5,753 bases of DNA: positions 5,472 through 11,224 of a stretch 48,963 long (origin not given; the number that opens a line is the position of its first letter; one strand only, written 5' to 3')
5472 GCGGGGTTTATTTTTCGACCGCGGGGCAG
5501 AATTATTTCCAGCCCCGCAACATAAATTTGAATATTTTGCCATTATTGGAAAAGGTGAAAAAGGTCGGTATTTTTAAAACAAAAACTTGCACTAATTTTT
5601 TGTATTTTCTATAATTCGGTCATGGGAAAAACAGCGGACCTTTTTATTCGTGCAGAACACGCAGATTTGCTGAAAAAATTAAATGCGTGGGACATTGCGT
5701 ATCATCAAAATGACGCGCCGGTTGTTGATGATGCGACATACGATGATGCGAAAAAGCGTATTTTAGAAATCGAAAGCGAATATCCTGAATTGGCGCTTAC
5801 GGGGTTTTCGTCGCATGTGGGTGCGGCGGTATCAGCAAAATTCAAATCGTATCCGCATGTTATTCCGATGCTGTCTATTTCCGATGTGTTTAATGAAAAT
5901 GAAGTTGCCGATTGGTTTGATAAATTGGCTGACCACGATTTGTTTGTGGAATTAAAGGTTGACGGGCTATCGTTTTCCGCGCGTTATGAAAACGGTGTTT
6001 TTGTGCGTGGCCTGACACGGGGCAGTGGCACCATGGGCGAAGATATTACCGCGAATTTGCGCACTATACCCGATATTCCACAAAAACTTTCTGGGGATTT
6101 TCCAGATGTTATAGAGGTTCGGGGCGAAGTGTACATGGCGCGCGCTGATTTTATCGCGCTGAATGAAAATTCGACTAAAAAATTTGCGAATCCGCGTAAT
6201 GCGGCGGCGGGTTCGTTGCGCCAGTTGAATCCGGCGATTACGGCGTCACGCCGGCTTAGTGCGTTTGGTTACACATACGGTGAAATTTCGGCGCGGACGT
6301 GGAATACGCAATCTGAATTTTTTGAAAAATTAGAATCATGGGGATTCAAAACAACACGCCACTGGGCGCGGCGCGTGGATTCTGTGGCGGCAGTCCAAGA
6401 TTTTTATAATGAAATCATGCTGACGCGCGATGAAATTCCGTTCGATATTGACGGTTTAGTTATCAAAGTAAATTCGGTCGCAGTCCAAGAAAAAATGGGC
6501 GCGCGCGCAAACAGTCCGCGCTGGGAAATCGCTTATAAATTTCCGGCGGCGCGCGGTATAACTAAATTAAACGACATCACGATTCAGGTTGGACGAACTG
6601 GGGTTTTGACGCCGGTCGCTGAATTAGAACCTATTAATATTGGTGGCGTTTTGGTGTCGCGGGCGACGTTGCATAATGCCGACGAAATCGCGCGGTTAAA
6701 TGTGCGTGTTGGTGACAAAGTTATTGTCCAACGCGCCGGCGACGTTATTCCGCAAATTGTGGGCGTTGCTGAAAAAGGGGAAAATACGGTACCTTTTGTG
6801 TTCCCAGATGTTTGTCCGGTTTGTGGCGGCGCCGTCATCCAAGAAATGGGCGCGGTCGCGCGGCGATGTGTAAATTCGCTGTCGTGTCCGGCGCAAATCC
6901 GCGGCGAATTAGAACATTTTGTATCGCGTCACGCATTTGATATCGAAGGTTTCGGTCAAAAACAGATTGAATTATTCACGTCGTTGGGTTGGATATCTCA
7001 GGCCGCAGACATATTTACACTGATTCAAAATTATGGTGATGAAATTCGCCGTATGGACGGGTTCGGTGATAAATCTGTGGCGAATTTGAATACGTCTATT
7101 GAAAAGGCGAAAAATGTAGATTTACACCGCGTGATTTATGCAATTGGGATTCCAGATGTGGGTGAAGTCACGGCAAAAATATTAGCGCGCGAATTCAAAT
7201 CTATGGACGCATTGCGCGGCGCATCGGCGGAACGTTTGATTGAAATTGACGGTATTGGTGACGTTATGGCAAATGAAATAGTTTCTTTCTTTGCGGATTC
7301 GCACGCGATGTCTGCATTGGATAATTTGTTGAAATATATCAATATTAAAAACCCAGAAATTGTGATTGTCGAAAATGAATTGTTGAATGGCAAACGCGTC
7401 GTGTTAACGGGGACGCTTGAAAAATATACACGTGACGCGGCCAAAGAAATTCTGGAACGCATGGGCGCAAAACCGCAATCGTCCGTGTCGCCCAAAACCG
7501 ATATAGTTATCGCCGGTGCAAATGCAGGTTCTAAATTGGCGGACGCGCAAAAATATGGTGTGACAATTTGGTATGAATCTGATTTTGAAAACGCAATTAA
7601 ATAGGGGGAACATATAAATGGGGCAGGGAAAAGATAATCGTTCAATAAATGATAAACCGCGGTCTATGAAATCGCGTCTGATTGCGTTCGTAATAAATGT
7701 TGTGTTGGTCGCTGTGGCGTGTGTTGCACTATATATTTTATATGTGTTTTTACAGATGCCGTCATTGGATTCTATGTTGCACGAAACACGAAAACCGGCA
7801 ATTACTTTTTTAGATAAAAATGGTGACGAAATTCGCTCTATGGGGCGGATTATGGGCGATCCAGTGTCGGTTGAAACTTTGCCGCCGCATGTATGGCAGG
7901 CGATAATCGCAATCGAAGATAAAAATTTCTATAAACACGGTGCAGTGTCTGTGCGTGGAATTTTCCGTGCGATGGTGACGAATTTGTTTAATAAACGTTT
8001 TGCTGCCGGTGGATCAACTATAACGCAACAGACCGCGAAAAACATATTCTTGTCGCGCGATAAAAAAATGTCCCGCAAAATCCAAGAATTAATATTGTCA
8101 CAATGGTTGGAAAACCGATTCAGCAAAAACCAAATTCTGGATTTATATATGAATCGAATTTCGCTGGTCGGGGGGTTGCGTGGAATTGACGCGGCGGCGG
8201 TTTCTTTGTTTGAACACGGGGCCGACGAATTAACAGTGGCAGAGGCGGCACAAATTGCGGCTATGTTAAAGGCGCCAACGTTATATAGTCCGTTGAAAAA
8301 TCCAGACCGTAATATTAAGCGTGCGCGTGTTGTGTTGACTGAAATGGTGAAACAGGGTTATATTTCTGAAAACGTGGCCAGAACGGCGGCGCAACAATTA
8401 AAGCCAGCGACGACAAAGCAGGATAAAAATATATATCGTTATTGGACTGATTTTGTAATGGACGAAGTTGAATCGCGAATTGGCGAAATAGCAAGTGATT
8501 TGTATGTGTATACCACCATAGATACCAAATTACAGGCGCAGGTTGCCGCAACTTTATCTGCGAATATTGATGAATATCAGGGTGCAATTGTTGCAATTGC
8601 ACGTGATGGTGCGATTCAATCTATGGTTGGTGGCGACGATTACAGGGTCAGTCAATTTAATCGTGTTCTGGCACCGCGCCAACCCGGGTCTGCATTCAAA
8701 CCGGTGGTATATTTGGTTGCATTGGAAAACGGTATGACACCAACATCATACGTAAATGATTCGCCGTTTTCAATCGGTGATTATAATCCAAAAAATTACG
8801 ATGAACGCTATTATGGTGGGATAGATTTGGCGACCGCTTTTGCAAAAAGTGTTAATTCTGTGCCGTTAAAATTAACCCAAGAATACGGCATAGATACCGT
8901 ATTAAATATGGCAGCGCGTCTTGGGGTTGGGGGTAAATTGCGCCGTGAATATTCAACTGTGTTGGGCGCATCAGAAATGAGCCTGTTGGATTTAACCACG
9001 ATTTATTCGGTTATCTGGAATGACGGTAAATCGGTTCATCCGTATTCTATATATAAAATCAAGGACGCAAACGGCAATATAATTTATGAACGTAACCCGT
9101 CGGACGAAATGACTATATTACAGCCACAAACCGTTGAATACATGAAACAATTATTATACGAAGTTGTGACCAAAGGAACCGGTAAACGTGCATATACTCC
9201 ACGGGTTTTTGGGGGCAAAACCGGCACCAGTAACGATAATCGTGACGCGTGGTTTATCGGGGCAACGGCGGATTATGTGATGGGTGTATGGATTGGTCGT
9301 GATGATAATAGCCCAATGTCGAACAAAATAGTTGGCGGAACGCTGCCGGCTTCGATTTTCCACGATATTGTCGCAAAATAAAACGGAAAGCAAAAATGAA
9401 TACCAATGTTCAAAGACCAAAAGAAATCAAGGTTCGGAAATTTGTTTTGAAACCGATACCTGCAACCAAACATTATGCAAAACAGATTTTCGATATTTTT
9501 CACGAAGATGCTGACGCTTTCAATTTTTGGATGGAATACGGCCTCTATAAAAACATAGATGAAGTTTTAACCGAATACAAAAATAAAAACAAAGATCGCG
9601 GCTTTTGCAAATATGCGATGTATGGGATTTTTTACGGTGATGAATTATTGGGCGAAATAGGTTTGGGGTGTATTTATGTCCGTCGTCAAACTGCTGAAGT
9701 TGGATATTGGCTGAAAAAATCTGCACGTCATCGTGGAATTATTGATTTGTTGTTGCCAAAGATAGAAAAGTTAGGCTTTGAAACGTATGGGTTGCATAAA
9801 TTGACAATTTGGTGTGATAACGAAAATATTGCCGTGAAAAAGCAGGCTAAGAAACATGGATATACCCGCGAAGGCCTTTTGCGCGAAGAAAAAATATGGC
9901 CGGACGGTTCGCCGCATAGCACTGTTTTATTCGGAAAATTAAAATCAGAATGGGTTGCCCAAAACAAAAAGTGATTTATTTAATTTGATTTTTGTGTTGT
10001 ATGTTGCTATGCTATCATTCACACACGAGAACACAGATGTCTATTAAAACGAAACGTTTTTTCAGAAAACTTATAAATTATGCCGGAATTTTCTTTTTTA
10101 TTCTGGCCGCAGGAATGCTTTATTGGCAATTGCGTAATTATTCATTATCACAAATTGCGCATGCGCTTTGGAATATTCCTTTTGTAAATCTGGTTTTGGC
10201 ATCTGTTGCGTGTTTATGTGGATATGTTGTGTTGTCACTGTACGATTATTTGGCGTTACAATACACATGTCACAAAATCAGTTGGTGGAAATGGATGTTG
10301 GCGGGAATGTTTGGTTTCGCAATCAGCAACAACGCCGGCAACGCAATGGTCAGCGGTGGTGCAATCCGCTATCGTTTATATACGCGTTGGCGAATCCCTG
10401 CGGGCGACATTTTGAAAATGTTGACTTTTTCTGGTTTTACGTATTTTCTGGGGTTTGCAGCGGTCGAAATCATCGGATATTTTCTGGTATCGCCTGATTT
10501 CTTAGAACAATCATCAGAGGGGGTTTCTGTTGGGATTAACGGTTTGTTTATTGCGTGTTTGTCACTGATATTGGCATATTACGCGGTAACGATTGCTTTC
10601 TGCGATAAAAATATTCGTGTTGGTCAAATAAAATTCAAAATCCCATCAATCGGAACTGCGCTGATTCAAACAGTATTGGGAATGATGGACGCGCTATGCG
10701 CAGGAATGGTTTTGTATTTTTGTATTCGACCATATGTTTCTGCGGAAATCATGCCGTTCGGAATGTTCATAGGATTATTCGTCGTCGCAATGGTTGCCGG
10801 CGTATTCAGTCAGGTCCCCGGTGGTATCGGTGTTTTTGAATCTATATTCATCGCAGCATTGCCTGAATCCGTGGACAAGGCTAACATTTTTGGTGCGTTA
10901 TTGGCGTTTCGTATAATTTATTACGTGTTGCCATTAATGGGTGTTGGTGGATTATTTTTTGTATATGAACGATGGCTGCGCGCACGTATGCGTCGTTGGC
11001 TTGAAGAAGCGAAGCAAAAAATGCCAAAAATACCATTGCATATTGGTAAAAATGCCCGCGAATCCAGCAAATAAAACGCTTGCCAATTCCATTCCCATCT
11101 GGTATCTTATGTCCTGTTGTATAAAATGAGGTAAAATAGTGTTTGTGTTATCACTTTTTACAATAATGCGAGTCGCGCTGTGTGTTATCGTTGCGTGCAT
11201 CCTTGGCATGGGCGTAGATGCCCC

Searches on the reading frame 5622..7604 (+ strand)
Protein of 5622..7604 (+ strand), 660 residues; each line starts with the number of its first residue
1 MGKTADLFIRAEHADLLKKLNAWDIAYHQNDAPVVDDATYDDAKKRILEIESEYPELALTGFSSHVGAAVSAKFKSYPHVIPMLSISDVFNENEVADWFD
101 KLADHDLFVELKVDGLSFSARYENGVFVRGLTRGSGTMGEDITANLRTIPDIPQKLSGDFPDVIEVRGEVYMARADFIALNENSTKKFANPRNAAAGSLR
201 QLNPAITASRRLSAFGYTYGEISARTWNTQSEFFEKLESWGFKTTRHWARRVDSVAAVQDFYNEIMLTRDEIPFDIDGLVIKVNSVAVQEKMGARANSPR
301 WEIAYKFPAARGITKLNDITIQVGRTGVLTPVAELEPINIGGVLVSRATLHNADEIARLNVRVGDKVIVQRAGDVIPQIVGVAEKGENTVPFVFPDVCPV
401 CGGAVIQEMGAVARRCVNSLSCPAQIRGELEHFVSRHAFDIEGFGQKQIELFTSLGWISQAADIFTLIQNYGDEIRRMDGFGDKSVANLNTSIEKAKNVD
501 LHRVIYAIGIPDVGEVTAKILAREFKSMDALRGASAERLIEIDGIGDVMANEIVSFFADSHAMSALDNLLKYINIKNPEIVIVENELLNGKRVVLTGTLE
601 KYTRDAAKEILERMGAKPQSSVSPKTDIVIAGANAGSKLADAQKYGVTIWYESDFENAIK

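Call 15: search_protein_families(library=pfam, proteins=[window:5622-7604:+], max_evalue=0.01)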
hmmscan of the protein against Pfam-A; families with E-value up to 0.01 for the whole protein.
window:5622-7604:+ (660 aa): 9 families
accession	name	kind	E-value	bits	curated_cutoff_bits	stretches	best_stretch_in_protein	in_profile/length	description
PF01653.23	DNA_ligase_aden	-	6.3e-80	268.8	27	1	72-309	2-252/253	NAD-dependent DNA ligase adenylation domain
PF03120.22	DNA_ligase_OB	-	8.2e-33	112.6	32.9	1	314-386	2-74/79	NAD-dependent DNA ligase OB-fold domain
PF12826.13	HHH_2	-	3.5e-22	78.8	27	1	503-562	1-60/64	Helix-hairpin-helix motif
PF00533.33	BRCT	-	2.3e-11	44.2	21.3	1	586-655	4-74/78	BRCA1 C Terminus (BRCT) domain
PF03119.21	DNA_ligase_ZBD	-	7.6e-09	35.7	25.8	1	398-424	2-27/27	NAD-dependent DNA ligase C4 zinc finger domain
PF14520.12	HHH_5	-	1.1e-06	29.5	27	1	508-557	5-55/57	Helix-hairpin-helix domain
PF22745.1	Nlig-Ia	-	0.0033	18.5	27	1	25-57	18-50/92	DNA ligase-like, N-terminal NAD+-binding domain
PF00633.29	HHH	-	0.004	17.4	24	0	531-556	5-30/30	Helix-hairpin-helix motif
PF12738.14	PTCB-BRCT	-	0.0097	16.3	22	0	593-649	3-58/63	twin BRCT domain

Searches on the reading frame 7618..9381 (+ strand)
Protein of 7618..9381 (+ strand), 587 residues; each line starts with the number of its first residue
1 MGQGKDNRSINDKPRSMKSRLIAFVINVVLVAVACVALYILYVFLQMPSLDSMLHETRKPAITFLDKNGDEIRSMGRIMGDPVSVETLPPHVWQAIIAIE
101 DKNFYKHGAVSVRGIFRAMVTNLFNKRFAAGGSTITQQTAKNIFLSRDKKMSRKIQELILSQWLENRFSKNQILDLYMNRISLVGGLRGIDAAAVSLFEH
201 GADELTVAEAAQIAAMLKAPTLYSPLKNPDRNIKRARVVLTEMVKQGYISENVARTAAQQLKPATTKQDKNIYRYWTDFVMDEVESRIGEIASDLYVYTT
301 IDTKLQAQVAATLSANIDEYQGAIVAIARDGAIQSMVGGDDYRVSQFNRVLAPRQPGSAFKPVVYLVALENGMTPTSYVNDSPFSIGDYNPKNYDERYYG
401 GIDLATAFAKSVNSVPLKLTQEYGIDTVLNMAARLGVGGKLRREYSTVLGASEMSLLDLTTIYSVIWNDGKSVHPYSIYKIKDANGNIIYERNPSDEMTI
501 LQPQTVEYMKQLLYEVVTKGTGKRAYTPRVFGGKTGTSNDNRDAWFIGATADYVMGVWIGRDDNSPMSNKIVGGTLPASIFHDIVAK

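Call 65: search_protein_families(library=pfam, max_evalue=0.001, proteins=[window:7618-9381:+])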
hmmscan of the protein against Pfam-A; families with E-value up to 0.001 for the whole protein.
window:7618-9381:+ (587 aa): 2 families
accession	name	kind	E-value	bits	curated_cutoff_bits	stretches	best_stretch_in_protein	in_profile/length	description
PF00912.28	Transgly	-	2.5e-55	187.1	27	1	77-243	11-177/178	Transglycosylase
PF00905.27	Transpeptidase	-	2.7e-32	112.6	22.1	1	323-559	3-278/299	Penicillin binding protein transpeptidase domain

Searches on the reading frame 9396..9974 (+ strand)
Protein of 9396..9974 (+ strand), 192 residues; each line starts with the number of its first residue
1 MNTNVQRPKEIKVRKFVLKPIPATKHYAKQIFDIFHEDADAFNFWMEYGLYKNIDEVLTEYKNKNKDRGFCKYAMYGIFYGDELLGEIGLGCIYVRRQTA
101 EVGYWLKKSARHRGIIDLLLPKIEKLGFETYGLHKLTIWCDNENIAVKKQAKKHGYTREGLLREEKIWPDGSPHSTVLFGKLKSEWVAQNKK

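Call 65: search_protein_families(library=pfam, max_evalue=0.001, proteins=[window:9396-9974:+])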
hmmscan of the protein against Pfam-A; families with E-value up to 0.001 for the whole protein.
window:9396-9974:+ (192 aa): 3 families
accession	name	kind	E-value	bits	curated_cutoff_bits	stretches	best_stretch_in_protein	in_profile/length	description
PF13302.13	Acetyltransf_3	-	5.7e-11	43.7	25.4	1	26-156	10-137/138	Acetyltransferase (GNAT) domain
PF00583.31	Acetyltransf_1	-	2.1e-06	28.4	20.7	1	71-156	31-116/116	Acetyltransferase (GNAT) family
PF13420.13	Acetyltransf_4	-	3.4e-06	27.6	24.3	1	73-164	49-142/155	Acetyltransferase (GNAT) domain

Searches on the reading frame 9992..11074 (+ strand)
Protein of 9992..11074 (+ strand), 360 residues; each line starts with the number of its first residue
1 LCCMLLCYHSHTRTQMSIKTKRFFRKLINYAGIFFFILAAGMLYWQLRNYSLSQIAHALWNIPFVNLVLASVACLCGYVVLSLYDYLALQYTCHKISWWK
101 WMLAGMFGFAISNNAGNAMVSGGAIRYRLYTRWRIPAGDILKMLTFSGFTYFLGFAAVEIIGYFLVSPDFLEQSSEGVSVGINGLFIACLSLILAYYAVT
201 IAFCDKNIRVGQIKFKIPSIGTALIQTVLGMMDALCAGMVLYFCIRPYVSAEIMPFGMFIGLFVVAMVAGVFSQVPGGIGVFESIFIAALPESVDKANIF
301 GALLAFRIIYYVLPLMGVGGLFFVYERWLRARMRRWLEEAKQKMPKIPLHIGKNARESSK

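Call 65: search_protein_families(library=pfam, max_evalue=0.001, proteins=[window:9992-11074:+])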
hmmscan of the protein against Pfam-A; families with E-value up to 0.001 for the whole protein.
window:9992-11074:+ (360 aa): 1 family
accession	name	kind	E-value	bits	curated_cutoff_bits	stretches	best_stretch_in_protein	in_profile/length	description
PF03706.18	LPG_synthase_TM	-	2.1e-18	67.3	33.4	1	36-315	5-299/302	Lysylphosphatidylglycerol synthase TM region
